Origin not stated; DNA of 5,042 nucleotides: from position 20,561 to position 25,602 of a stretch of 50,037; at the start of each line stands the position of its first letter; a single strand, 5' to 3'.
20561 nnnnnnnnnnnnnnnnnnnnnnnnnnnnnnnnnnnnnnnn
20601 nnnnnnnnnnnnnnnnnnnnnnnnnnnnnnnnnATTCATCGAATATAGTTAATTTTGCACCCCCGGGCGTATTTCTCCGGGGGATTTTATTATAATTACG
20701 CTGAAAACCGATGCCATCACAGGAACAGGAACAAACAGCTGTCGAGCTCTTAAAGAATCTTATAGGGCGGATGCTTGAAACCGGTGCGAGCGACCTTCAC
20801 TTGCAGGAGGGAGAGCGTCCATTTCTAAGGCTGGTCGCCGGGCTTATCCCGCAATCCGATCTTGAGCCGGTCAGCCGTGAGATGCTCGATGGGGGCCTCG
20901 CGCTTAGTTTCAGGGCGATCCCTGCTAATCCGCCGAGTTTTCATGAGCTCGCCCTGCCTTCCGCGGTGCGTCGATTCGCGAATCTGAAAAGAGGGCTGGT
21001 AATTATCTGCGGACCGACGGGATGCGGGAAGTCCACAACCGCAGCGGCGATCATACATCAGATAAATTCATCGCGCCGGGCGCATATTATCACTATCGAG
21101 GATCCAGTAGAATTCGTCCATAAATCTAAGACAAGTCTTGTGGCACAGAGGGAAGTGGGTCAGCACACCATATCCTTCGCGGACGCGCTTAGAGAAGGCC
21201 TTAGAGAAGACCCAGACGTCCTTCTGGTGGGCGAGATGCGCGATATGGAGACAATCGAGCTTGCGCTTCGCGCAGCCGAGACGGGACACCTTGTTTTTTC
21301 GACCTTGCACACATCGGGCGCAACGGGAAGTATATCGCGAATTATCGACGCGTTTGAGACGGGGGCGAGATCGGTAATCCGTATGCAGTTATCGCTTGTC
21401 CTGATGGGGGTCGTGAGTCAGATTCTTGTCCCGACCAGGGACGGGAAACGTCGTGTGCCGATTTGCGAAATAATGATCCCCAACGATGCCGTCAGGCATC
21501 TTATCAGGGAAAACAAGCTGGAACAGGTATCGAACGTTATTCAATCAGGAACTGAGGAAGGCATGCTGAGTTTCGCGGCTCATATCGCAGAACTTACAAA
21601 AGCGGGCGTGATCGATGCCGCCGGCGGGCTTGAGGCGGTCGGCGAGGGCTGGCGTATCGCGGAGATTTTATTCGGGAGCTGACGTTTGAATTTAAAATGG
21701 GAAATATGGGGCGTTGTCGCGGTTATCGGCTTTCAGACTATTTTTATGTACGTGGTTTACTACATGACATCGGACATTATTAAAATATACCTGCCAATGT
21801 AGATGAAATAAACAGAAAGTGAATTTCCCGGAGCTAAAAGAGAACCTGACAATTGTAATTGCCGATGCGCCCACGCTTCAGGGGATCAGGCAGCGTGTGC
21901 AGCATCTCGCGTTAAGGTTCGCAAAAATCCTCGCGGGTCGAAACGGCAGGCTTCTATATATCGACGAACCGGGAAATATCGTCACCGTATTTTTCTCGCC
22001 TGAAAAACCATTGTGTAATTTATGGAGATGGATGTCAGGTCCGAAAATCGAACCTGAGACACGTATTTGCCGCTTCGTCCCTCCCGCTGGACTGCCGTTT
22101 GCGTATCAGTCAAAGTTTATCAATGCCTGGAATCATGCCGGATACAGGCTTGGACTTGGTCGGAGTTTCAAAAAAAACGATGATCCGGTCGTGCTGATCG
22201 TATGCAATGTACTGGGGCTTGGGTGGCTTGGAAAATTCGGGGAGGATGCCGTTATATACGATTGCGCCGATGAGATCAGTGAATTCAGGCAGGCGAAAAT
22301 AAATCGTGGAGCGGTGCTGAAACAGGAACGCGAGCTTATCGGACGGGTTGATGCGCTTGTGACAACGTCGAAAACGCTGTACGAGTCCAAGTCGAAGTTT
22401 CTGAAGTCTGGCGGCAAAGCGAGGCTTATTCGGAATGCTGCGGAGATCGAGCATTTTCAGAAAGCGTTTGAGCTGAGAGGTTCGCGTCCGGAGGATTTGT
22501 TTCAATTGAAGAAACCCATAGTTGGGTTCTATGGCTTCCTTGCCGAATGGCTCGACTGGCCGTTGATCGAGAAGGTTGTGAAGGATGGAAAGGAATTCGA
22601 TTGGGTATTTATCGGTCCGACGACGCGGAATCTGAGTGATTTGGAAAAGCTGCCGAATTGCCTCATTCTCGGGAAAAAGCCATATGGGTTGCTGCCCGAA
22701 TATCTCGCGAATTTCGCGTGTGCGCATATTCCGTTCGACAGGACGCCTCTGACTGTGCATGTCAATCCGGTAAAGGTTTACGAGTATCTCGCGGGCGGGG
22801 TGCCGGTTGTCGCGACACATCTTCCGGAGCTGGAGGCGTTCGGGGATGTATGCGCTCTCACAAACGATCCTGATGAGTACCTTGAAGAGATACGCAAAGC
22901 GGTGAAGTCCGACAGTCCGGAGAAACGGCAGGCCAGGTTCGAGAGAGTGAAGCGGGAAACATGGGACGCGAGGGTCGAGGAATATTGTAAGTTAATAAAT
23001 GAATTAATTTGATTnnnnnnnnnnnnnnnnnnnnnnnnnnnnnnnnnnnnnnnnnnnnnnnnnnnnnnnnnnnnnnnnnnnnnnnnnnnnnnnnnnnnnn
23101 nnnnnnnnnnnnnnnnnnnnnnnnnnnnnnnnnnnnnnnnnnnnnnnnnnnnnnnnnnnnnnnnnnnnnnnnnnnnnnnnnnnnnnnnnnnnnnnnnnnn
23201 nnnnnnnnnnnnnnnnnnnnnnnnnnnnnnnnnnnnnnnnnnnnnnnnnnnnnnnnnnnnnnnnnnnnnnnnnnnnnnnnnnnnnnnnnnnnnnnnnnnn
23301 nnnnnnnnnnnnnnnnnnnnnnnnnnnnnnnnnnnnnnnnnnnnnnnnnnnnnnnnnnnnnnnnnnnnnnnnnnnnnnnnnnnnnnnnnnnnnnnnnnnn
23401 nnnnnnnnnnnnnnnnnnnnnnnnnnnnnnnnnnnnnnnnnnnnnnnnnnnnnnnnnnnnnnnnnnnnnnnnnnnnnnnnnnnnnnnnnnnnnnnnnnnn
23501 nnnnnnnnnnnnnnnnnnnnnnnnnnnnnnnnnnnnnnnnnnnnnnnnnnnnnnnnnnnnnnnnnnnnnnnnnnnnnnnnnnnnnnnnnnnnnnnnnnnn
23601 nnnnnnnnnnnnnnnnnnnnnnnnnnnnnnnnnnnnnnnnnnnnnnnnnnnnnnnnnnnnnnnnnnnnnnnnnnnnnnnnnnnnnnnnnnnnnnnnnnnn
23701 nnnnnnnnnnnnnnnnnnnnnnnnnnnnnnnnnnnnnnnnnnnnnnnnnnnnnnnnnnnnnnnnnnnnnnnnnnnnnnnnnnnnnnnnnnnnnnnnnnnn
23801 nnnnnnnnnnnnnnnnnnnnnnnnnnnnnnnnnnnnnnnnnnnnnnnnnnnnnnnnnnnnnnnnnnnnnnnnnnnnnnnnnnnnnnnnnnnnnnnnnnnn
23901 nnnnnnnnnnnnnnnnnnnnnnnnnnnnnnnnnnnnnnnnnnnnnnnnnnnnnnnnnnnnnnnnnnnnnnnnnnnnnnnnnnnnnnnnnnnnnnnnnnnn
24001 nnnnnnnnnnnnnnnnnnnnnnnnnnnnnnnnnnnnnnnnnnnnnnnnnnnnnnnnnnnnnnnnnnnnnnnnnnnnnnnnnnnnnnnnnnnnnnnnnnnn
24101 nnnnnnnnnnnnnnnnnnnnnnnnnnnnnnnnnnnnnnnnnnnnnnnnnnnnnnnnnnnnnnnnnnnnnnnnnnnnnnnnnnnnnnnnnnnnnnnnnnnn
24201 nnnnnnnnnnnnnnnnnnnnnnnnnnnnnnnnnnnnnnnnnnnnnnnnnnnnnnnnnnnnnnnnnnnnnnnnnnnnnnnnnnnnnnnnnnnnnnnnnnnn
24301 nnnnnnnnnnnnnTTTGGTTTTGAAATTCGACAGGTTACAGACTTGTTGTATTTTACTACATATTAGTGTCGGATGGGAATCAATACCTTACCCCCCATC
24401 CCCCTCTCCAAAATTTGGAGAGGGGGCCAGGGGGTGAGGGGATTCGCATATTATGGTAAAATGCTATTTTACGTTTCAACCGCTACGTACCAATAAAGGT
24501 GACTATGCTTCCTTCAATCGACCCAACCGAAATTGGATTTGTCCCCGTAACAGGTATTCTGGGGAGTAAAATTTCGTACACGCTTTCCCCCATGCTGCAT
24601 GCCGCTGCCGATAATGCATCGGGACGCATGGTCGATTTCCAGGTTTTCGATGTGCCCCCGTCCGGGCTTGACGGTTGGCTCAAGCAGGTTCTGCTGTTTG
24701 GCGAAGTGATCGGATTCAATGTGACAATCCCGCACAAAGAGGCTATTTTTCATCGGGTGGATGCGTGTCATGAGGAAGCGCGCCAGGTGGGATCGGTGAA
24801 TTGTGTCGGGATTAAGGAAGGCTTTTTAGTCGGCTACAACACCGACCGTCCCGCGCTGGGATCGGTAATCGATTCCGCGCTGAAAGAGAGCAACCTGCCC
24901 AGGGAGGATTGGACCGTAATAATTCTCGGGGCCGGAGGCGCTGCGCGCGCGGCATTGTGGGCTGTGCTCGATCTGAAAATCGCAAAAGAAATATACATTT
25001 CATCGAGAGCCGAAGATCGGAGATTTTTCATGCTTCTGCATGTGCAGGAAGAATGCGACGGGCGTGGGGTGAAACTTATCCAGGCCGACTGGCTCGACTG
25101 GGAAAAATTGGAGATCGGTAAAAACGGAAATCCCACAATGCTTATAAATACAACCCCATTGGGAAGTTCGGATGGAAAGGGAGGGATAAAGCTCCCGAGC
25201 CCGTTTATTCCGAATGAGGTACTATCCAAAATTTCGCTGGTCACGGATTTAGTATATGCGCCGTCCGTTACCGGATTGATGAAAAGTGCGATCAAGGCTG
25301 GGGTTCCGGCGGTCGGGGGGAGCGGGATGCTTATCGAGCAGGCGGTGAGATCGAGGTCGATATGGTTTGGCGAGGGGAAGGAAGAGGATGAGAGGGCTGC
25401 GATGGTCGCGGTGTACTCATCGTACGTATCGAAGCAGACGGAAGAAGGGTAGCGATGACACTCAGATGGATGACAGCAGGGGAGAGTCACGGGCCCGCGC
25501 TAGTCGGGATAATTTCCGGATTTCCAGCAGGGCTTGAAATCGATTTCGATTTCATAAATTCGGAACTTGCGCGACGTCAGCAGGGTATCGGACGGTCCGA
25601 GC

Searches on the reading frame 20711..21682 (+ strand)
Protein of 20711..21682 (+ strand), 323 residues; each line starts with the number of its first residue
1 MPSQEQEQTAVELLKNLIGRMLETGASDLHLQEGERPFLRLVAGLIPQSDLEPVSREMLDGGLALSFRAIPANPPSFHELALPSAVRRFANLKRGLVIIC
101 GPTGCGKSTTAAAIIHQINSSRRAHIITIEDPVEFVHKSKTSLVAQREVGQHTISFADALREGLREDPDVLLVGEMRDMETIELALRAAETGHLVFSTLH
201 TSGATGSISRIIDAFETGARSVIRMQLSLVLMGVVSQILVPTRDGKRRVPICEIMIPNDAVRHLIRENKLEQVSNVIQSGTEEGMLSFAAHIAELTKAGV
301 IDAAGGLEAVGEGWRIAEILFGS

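Call 7: search_protein_families(library=pfam, proteins=[window:20711-21682:+], max_evalue=0.001)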
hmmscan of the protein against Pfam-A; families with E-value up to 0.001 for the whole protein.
window:20711-21682:+ (323 aa): 7 families
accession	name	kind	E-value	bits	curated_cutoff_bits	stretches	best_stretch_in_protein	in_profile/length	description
PF00437.27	T2SSE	-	5.7e-44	150.7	24.9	1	85-255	133-288/370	Type II/IV secretion system protein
PF13401.12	AAA_22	-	4.4e-05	24.3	27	1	93-175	4-92/130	AAA domain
PF00004.35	AAA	-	0.00012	22.9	21.2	1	97-179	1-69/131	ATPase family associated with various cellular activities (AAA)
PF20720.3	nSTAND3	-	0.00013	22.1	27.2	1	93-136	16-58/155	Novel STAND NTPase 3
PF01935.23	DUF87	-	0.00028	21.5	23.2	1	99-128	28-57/220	Helicase HerA, central domain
PF13476.12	AAA_23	-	0.00056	21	27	1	91-114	16-39/201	AAA domain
PF04851.21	ResIII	-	0.00085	19.7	22.5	0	94-143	23-73/164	Type III restriction enzyme, res subunit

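Call 82: search_protein_families(library=ncbifam, proteins=[window:20711-21682:+], max_evalue=0.001)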
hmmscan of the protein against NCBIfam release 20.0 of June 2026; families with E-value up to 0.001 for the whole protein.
window:20711-21682:+ (323 aa): 19 families
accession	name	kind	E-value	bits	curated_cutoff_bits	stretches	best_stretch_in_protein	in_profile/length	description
TIGR01420.1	pilT_fam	subfamily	7.5e-104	347.6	319.1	1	61-309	89-337/343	PilT/PilU family type 4a pilus ATPase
TIGR02525.1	plasmid_TraJ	equivalog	1.4e-43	149.4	368.3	1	58-305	113-362/372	plasmid transfer ATPase TraJ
TIGR02524.1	dot_icm_DotB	equivalog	5.1e-43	147.6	463.3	1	62-278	102-322/358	Dot/Icm type IV secretion system ATPase DotB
TIGR02533.1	type_II_gspE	equivalog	2.7e-39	135.2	630.25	1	88-214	237-359/486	type II secretion system ATPase GspE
NF041000.1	ATPase_ComGA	equivalog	6.3e-37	127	300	1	86-241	120-266/267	competence type IV pilus ATPase ComGA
TIGR02538.1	type_IV_pilB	equivalog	2.8e-35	122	675.65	1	94-213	316-431/564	type IV-A pilus assembly ATPase PilB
NF053534.1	T4PilAsmATPsTfpB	equivalog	3.6e-33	114.8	850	1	89-242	331-474/584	type IV pilus assembly ATPase TfpB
NF007755.0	PRK10436.1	equivalog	6e-32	110.9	617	1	89-239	214-354/465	type II secretion system protein GspE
NF058587.1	archaellum_moto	equivalog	3.5e-17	62.3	550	1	97-211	278-393/527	archaellum flagellar ATPase motor FlaI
TIGR02788.1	VirB11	equivalog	6.5e-17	61.5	249.95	1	92-224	142-277/308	P-type DNA transfer ATPase VirB11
TIGR02782.1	TrbB_P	equivalog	9.8e-17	61.2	304.55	1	95-225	137-266/303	P-type conjugative transfer ATPase TrbB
TIGR03819.1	heli_sec_ATPase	hypoth_equivalog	2.7e-12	46.6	373.15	1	93-211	177-297/340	TadA family conjugal transfer-associated ATPase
NF053672.1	bindosome_BasE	exception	2.8e-12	46.1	1000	1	97-215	273-392/512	bindosome assembly system ATPase subunit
NF010475.0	PRK13900.1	equivalog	4.3e-12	45.7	389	1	90-210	156-278/333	type IV secretion system ATPase VirB11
NF010407.0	PRK13833.1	subfamily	7.4e-12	45.3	499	1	87-213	137-261/323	conjugal transfer protein TrbB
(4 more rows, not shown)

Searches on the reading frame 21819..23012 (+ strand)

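Call 7: search_protein_families(library=pfam, proteins=[window:21819-23012:+], max_evalue=0.001)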
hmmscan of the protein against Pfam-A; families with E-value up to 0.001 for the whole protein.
window:21819-23012:+ (397 aa): 1 family
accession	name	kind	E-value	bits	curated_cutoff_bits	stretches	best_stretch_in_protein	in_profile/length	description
PF13692.12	Glyco_trans_1_4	-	2.7e-05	24.9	27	1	251-362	25-140/142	Glycosyl transferases group 1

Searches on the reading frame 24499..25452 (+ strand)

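Call 8: search_protein_families(library=pfam, proteins=[window:24499-25452:+], max_evalue=0.001)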
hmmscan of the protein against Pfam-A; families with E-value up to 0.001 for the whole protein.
window:24499-25452:+ (317 aa): 1 family
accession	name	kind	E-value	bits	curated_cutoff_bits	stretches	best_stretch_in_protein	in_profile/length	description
PF08501.16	Shikimate_dh_N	-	4.6e-17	62.5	27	1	20-103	1-83/83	Shikimate dehydrogenase substrate binding domain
